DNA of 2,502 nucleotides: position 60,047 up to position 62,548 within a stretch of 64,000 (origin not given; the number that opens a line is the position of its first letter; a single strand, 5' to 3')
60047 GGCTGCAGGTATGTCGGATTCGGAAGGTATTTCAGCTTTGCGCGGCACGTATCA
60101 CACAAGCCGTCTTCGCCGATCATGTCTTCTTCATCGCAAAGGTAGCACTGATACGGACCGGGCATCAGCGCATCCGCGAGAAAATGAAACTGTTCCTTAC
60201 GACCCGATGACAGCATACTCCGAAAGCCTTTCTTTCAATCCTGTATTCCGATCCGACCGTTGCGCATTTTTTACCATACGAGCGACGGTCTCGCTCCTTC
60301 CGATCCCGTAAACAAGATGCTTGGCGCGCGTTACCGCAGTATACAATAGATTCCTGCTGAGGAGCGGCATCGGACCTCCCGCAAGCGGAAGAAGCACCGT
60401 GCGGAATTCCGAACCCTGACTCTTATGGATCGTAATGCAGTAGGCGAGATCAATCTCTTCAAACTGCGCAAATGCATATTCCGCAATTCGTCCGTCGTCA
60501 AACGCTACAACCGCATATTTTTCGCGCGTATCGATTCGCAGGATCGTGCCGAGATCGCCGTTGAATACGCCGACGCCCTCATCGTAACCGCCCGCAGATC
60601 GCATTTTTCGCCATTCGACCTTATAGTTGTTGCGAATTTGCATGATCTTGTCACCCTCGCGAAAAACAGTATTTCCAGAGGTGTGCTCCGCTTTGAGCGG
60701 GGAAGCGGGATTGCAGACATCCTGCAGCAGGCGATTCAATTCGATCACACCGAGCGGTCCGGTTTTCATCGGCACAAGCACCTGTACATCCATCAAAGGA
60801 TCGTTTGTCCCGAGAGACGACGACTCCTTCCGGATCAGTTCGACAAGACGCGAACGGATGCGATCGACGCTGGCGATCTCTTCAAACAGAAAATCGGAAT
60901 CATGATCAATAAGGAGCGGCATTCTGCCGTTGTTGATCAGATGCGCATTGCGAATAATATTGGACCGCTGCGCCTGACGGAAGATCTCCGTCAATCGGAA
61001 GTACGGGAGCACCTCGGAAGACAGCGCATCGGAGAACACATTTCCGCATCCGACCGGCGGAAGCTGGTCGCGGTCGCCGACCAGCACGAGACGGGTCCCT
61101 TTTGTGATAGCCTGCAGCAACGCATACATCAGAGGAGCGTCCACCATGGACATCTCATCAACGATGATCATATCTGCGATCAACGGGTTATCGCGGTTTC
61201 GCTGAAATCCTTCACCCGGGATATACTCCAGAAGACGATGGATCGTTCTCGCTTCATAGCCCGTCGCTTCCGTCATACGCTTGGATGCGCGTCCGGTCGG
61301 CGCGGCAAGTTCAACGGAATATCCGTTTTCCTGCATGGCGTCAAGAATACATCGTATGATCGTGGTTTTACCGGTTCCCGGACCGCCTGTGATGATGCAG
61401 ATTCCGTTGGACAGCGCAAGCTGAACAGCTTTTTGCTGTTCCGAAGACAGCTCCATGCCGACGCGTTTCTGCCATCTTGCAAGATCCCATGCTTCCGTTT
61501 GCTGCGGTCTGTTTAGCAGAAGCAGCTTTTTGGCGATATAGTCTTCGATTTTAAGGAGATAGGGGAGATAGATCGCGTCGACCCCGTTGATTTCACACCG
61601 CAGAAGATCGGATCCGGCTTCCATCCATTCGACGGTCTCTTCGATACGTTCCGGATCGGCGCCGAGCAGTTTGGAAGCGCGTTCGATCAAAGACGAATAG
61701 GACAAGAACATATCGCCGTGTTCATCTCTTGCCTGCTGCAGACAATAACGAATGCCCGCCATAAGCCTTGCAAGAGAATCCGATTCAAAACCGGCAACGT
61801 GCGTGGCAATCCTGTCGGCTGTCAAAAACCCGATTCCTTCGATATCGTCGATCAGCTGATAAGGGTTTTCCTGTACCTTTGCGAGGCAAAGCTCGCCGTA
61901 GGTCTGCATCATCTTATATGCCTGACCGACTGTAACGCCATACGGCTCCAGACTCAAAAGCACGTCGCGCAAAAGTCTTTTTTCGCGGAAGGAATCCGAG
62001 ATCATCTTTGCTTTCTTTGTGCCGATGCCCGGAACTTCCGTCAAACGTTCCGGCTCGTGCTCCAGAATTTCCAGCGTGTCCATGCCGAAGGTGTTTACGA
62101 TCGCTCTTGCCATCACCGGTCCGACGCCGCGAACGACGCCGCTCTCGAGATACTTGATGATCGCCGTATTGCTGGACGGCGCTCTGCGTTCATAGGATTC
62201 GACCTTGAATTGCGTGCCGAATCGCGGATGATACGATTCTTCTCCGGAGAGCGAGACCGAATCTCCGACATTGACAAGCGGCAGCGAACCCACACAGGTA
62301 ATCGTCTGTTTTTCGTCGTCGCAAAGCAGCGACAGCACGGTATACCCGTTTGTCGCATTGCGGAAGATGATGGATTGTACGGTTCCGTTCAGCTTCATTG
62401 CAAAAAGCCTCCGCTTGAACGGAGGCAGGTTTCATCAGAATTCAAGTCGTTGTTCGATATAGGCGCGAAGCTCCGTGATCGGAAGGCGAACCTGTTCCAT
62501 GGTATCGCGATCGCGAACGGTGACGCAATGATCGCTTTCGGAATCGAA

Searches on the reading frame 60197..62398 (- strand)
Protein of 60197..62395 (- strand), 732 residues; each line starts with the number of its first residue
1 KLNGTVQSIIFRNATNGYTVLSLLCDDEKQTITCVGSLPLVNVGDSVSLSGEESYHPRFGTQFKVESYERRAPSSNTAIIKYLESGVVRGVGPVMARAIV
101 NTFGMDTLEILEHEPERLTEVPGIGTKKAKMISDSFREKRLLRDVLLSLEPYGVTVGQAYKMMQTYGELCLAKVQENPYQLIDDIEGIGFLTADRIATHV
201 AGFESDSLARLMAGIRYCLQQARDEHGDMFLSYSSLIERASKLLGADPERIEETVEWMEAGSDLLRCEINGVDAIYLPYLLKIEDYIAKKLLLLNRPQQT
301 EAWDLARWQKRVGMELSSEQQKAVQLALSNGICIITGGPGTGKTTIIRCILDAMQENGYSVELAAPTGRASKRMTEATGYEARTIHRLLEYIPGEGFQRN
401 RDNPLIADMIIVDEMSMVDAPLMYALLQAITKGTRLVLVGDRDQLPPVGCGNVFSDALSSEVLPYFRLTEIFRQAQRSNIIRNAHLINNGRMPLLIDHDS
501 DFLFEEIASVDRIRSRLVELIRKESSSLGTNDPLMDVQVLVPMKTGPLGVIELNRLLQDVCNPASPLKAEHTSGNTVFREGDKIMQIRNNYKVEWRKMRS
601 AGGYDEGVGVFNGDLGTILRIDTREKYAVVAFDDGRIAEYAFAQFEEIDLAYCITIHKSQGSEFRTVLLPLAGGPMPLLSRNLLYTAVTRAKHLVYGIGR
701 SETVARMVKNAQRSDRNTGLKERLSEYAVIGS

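Call 73: find_encoding_contigs(protein=window:60197-62395:-, flank=10000, max_places=1)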
Protein window:60197-62395:- (732 aa): no gene with exactly this product is on record in the collection.
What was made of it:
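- Tried and rejected: One look-up was wasted on wrong minus-strand coordinates (call 73).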

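Call 74: find_encoding_contigs(protein=window:60200-62398:-, flank=10000, max_places=1)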
Protein window:60200-62398:- (733 aa): 3 contigs read that carry it; 1 place shown.
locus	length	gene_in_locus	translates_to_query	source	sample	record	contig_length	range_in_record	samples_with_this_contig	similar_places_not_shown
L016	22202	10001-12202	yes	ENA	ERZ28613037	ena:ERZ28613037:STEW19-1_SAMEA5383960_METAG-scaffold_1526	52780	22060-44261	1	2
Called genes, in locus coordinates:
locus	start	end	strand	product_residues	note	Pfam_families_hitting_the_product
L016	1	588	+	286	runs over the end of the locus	PF02645:DegV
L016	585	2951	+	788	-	-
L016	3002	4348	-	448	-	PF03313:SDH_alpha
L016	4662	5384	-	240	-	PF24481:CT398_CC (weak), PF02591:Zn_ribbon_9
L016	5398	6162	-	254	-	PF01784:DUF34_NIF3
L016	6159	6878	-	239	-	PF12847:Methyltransf_18, PF04816:TrmK, PF08241:Methyltransf_11 (weak), PF08242:Methyltransf_12 (weak), PF13649:Methyltransf_25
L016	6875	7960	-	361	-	PF02540:NAD_synthase (weak), PF02568:ThiI (weak), PF03054:tRNA_Me_trans, PF20259:tRNA_Me_trans_M, PF20258:tRNA_Me_trans_C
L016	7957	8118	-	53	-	-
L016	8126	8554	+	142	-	-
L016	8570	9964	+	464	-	PF28494:GlyRS_ins_1 (weak), PF00587:tRNA-synt_2b, PF03129:HGTP_anticodon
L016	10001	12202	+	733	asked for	PF23139:OB_YrrC, PF14520:HHH_5, PF14490:HHH_RecD2, PF13086:AAA_11 (weak), PF13245:AAA_19, PF13604:AAA_30, PF18335:SH3_13, PF13538:UvrD_C_2, +4 more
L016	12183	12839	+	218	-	PF00156:Pribosyltran (weak)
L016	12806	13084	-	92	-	PF12116:SpoIIID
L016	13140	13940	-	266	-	PF01177:Asp_Glu_race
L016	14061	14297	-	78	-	PF11823:Se_S_carrier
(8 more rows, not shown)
